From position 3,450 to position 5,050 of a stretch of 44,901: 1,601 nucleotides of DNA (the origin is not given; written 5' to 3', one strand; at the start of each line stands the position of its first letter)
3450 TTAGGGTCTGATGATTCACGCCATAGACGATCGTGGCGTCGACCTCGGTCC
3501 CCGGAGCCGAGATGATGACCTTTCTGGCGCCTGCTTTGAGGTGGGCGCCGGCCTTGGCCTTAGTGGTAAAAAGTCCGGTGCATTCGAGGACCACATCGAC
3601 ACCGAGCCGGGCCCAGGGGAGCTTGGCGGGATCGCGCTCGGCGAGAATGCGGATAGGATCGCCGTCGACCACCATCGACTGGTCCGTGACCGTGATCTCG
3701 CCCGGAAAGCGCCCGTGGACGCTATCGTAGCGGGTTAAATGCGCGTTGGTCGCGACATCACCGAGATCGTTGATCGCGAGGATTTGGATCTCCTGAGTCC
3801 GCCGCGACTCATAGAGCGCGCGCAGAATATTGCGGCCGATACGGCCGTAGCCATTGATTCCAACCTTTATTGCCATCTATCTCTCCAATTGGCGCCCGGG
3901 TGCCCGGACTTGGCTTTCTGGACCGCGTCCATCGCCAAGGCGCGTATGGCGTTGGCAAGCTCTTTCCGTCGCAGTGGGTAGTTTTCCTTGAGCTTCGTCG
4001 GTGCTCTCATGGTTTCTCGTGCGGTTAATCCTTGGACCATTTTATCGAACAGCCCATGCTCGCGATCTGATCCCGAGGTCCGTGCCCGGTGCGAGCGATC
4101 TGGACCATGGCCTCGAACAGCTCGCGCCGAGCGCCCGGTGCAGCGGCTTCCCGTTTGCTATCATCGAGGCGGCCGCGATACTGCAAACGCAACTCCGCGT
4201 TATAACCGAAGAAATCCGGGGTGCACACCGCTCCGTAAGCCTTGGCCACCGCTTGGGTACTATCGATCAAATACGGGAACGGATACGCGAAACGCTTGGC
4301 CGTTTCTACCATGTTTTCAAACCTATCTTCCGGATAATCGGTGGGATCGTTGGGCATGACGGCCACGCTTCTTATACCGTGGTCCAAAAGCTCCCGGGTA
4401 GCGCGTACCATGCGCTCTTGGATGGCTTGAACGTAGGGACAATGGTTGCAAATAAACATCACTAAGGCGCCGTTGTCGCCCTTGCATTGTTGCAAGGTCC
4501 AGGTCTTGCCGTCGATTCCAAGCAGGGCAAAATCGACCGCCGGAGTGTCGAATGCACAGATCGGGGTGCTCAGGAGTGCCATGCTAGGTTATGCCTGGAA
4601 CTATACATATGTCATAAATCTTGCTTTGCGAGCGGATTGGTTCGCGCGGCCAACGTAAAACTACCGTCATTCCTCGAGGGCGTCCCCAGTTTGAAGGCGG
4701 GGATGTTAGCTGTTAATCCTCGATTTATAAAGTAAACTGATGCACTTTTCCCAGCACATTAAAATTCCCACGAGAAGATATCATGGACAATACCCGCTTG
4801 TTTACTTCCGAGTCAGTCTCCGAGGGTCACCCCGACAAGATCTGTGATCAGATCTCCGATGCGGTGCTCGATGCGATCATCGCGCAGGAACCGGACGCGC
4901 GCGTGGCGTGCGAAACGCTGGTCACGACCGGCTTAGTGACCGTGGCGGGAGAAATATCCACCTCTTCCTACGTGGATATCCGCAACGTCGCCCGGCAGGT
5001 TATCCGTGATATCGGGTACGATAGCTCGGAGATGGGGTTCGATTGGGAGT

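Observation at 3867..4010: Transketolase reduced to a 47-codon stub joined directly to the gap ribosome-binding site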

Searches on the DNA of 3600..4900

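Call 73: search_rna_families(source=window, start=3600, end=4900, threshold=evalue, max_evalue=1)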
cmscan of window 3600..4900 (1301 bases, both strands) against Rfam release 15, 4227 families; matches with E-value up to 1: 0.
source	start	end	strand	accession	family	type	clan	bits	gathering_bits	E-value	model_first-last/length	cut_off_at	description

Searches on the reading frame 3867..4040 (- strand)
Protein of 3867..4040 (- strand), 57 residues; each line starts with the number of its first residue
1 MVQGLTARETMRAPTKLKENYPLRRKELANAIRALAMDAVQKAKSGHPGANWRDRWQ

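Call 7: search_protein_families(library=pfam, proteins=[window:3867-4040:-], max_evalue=1)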
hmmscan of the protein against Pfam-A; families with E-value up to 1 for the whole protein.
window:3867-4040:- (57 aa): 1 family
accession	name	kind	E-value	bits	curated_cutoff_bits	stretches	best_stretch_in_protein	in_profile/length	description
PF00456.26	Transketolase_N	-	8.1e-08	32.1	22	1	25-51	2-28/334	Transketolase, thiamine diphosphate binding domain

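Call 74: search_solved_structures(query=window:3870-4010:-, max_evalue=0.01, show_alignments=1)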
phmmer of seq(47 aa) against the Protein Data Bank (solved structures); distinct sequences matched with E-value up to 0.01: 21.
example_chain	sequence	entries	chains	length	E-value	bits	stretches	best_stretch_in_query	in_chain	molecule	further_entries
2r5n_A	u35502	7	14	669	2.2e-09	40.1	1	15-40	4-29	Transketolase 1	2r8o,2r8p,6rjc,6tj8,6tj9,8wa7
5hht_A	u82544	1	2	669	2.2e-09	40.1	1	15-40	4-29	Transketolase 1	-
1qgd_A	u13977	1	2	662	2.4e-09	40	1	15-40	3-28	PROTEIN (TRANSKETOLASE)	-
8r3o_A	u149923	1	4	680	5.8e-08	35.7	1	14-40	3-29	Transketolase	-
4xeu_A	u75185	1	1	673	1.1e-07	34.9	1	12-40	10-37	Transketolase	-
8qmf_A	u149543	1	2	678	2.7e-07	33.7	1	14-40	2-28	Transketolase 2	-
3uk1_A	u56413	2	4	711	4.4e-06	29.9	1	12-40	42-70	Transketolase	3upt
5vrb_A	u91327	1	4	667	8.7e-05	25.9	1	15-40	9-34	Transketolase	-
7wrr_A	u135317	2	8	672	0.00036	24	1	8-40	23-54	Transketolase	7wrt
2e6k_A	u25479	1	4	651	0.0006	23.3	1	19-40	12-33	Transketolase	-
3kom_A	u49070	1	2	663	0.0016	22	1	16-40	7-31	Transketolase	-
5nd5_A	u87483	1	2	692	0.0017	21.9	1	17-40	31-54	Transketolase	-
5nd6_A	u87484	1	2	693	0.0017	21.9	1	17-40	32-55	Transketolase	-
1r9j_A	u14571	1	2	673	0.0044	20.7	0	16-40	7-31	transketolase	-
8cip_A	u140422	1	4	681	0.0047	20.6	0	20-40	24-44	Transketolase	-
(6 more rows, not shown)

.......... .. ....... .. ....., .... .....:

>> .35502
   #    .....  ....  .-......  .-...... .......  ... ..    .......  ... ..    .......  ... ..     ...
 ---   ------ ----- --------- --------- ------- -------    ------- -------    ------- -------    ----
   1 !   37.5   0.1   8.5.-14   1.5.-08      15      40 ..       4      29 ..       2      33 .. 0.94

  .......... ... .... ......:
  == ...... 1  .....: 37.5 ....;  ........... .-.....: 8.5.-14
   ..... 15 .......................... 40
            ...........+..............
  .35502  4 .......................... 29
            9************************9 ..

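Call 75: search_protein_families(library=ncbifam, proteins=[window:3867-4010:-], max_evalue=0.001)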
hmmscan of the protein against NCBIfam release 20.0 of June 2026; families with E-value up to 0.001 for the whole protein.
window:3867-4010:- (47 aa): 1 family
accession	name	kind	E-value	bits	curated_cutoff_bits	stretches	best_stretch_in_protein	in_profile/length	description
TIGR00232.1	tktlase_bact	equivalog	7.9e-07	27.8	682.25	1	16-40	1-25/654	transketolase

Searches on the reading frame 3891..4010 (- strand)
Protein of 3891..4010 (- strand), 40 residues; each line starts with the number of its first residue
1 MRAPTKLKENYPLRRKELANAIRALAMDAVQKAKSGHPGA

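Call 17: find_homologous_proteins(query=window:3891-4010:-, max_evalue=0.001)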
Query seq(40 aa) (40 aa): 176 proteins with E <= 0.001 among 279 candidates; the best 120 are listed.
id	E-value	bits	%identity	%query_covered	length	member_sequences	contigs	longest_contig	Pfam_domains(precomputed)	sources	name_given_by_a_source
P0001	4.9e-8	49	78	100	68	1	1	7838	PF00456.27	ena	-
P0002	2.1e-6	44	96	65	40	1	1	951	PF00456.27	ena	-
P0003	2.1e-6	44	92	65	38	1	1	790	PF00456.27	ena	-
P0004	2.4e-6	44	96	65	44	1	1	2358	PF00456.27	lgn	-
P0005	2.4e-6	44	96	65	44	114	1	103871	PF00456.27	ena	-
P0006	2.5e-6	44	96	65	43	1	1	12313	PF00456.27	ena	-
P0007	2.8e-6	44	96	65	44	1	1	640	PF00456.27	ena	-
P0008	2.8e-6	44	96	65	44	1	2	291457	PF00456.27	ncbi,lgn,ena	-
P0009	2.9e-6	44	96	65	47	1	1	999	PF00456.27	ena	-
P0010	3.1e-6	44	96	63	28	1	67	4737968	PF00456.27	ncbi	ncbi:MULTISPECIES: hypothetical protein, partial [Klebsiella]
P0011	3.2e-6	44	96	63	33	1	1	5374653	PF00456.27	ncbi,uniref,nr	ncbi:transketolase [Klebsiella pneumoniae subsp. ozaenae]|uniref:Transketolase n=1 Tax=Klebsiella pn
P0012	3.2e-6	44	96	65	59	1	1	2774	PF00456.27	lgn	-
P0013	3.4e-6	43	92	65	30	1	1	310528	PF00456.27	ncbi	ncbi:hypothetical protein, partial [Limnobaculum zhutongyuii]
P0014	3.4e-6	43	96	65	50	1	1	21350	PF00456.27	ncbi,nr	ncbi:hypothetical protein K2C79_002406 [Shigella sonnei]|nr:hypothetical protein [Shigella sonnei]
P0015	3.4e-6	43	96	65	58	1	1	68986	PF00456.27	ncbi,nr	ncbi:hypothetical protein F3I50_12015 [Pantoea sp. M_5]|nr:hypothetical protein F3I50_12015 [Pantoea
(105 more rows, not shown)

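Call 19: find_encoding_contigs(protein=P0001, flank=8000)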
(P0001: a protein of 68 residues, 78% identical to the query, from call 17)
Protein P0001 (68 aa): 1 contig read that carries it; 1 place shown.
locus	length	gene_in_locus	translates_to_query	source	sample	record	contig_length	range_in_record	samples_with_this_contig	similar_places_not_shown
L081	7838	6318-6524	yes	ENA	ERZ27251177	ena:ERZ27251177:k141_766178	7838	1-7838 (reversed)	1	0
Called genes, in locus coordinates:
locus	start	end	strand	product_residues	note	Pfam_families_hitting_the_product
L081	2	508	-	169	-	?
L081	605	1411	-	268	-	-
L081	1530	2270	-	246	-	-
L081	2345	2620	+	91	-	-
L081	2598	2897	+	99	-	-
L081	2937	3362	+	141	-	-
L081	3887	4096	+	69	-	-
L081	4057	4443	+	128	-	-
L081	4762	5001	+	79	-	PF13783:DUF4177 (weak)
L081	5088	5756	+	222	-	-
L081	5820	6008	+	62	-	-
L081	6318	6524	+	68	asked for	PF00456:Transketolase_N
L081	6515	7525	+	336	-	PF00044:Gp_dh_N, PF02800:Gp_dh_C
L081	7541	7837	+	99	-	?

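Call 64: search_protein_families(library=pfam, proteins=[L081:5088-5756:+, L081:4762-5001:+, L081:5820-6008:+], max_evalue=0.001)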
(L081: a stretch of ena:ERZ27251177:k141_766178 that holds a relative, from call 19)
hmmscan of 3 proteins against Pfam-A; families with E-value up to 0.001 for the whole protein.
L081:5088-5756:+ (222 aa): 0 families

L081:4762-5001:+ (79 aa): 1 family
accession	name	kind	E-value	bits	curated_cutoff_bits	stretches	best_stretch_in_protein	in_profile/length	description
PF13783.11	DUF4177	-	9.3e-06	26.2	25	1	3-54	1-53/65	Domain of unknown function (DUF4177)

L081:5820-6008:+ (62 aa): 0 families
